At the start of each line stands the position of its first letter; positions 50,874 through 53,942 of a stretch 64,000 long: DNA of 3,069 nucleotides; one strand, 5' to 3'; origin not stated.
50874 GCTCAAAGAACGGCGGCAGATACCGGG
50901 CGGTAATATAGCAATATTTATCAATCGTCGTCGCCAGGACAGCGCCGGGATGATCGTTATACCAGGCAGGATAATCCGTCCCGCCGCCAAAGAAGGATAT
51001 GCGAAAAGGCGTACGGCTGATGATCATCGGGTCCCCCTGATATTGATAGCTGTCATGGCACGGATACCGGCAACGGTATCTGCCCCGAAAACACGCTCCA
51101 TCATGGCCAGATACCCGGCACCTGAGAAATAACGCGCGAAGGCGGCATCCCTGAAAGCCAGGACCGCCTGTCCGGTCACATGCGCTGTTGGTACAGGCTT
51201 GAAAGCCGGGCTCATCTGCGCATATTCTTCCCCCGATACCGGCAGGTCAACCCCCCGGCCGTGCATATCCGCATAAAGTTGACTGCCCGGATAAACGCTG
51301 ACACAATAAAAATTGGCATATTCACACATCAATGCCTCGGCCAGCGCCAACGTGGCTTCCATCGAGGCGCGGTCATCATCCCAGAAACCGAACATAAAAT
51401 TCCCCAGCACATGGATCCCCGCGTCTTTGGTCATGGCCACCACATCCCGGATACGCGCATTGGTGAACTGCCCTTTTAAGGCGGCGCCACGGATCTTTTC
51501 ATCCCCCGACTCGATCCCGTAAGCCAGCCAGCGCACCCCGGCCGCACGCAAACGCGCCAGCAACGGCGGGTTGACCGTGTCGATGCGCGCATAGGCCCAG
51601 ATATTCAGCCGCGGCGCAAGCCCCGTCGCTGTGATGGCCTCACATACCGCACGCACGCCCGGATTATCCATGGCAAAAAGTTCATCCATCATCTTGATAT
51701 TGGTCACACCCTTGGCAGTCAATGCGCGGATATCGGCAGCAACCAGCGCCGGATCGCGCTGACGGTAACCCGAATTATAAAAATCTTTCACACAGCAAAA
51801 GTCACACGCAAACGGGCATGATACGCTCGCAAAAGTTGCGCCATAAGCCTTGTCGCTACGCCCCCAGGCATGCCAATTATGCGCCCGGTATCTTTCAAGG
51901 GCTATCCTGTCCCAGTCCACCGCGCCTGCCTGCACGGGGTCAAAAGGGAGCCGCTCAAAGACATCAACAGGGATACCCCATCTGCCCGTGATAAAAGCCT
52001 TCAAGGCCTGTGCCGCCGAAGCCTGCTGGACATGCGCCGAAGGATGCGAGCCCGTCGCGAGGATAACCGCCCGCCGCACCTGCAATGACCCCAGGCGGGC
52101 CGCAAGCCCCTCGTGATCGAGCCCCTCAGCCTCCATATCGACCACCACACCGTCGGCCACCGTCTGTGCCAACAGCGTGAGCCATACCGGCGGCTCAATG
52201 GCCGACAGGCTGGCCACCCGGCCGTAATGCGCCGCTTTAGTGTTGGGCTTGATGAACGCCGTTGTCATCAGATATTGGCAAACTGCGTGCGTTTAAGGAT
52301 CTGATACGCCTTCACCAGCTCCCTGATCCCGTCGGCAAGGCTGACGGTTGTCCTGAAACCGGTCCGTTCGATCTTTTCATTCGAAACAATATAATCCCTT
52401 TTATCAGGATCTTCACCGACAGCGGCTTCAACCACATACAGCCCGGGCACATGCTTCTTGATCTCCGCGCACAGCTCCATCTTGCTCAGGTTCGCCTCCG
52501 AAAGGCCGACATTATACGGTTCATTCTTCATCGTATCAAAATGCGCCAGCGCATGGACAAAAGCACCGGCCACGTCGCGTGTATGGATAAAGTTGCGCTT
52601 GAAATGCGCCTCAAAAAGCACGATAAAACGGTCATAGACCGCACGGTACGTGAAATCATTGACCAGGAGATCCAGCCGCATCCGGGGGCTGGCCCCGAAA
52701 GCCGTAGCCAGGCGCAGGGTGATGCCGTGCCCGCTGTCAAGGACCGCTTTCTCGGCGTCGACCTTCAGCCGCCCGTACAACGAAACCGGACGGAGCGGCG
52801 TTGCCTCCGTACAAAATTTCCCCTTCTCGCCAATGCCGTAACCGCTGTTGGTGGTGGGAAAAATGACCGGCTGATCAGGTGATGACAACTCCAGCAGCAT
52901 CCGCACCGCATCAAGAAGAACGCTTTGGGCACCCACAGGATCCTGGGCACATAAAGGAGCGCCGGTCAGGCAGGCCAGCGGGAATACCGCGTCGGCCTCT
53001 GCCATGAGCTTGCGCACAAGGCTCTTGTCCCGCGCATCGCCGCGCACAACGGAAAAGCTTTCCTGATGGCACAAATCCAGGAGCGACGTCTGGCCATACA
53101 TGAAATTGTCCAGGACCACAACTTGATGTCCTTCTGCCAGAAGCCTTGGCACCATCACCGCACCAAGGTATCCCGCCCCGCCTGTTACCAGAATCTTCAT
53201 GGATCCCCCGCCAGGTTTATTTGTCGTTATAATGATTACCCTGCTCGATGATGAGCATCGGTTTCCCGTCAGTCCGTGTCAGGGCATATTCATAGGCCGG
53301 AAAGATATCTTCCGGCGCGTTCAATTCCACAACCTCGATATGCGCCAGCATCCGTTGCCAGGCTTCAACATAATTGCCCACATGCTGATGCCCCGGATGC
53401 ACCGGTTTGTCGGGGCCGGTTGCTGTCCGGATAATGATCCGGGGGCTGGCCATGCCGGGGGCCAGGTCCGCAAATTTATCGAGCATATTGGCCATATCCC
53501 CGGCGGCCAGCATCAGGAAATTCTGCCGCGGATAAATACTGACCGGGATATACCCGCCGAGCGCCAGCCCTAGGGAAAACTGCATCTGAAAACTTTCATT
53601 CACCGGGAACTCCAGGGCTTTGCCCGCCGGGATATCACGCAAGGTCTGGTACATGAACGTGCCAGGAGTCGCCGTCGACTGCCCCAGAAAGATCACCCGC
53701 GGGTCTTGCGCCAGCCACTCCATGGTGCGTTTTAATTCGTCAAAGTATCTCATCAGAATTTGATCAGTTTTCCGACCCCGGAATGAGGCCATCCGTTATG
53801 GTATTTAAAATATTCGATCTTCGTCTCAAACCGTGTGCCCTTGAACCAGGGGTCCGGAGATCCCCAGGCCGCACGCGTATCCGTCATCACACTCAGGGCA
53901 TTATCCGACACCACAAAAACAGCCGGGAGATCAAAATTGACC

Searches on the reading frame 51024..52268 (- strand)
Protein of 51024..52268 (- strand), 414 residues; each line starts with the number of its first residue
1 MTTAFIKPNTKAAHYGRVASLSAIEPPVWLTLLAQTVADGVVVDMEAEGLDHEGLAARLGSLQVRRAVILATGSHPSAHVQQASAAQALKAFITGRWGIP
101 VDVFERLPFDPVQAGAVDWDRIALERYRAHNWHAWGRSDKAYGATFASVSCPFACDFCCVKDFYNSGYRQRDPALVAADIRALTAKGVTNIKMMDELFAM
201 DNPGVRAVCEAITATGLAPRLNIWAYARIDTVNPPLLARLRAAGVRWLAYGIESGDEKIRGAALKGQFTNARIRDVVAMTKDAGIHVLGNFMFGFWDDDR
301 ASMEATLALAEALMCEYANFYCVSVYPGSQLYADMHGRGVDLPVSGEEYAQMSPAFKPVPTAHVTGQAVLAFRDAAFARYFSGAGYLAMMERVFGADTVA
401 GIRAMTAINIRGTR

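Call 27: find_encoding_contigs(protein=window:51024-52268:-, flank=10000, max_places=2)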
Protein window:51024-52268:- (414 aa): 9 contigs read that carry it; 2 places shown.
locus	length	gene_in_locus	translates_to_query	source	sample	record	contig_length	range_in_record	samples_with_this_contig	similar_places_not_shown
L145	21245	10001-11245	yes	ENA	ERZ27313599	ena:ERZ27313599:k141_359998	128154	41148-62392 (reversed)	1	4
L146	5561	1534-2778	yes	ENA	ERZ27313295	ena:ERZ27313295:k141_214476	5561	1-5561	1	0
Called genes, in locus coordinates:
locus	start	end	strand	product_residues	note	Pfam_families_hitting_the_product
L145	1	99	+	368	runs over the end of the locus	PF00005:ABC_tran, PF02463:SMC_N (faint), PF17912:OB_MalK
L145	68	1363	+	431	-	PF01590:GAF, PF13185:GAF_2, PF13492:GAF_3, PF00990:GGDEF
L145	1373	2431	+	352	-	PF00990:GGDEF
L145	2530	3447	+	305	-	PF00480:ROK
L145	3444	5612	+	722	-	PF03968:LptD_N (weak), PF13100:OstA_2 (weak), PF04453:LptD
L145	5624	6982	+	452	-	PF03721:UDPG_MGDP_dh_N, PF00984:UDPG_MGDP_dh, PF03720:UDPG_MGDP_dh_C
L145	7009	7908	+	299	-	PF01370:Epimerase, PF16363:GDP_Man_Dehyd, PF02719:Polysacc_synt_2 (faint), PF04321:RmlD_sub_bind (weak)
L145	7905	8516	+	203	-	PF00676:E1_dh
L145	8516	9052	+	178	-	PF02779:Transket_pyr (weak)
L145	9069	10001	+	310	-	PF01073:3Beta_HSD, PF01370:Epimerase, PF04321:RmlD_sub_bind, PF05368:NmrA (weak), PF16363:GDP_Man_Dehyd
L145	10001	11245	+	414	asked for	PF04055:Radical_SAM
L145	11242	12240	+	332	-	PF00288:GHMP_kinases_N, PF08544:GHMP_kinases_C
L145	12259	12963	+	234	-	PF00483:NTP_transferase, PF12804:NTP_transf_3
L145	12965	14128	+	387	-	PF00155:Aminotran_1_2 (weak), PF01041:DegT_DnrJ_EryC1, PF01212:Beta_elim_lyase, PF01053:Cys_Met_Meta_PP (weak)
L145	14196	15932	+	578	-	PF00664:ABC_membrane, PF00005:ABC_tran, PF02463:SMC_N (weak)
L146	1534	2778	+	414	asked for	PF04055:Radical_SAM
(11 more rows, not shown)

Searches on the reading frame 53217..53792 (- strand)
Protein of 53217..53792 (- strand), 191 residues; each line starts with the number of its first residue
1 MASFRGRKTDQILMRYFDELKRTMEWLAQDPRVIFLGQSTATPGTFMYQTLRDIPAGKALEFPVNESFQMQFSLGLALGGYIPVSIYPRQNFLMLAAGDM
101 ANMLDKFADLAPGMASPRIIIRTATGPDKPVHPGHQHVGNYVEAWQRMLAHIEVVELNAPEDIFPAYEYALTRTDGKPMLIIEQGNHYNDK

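Call 26: find_encoding_contigs(protein=window:53217-53792:-, flank=10000, max_places=2)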
Protein window:53217-53792:- (191 aa): no gene with exactly this product is on record in the collection.
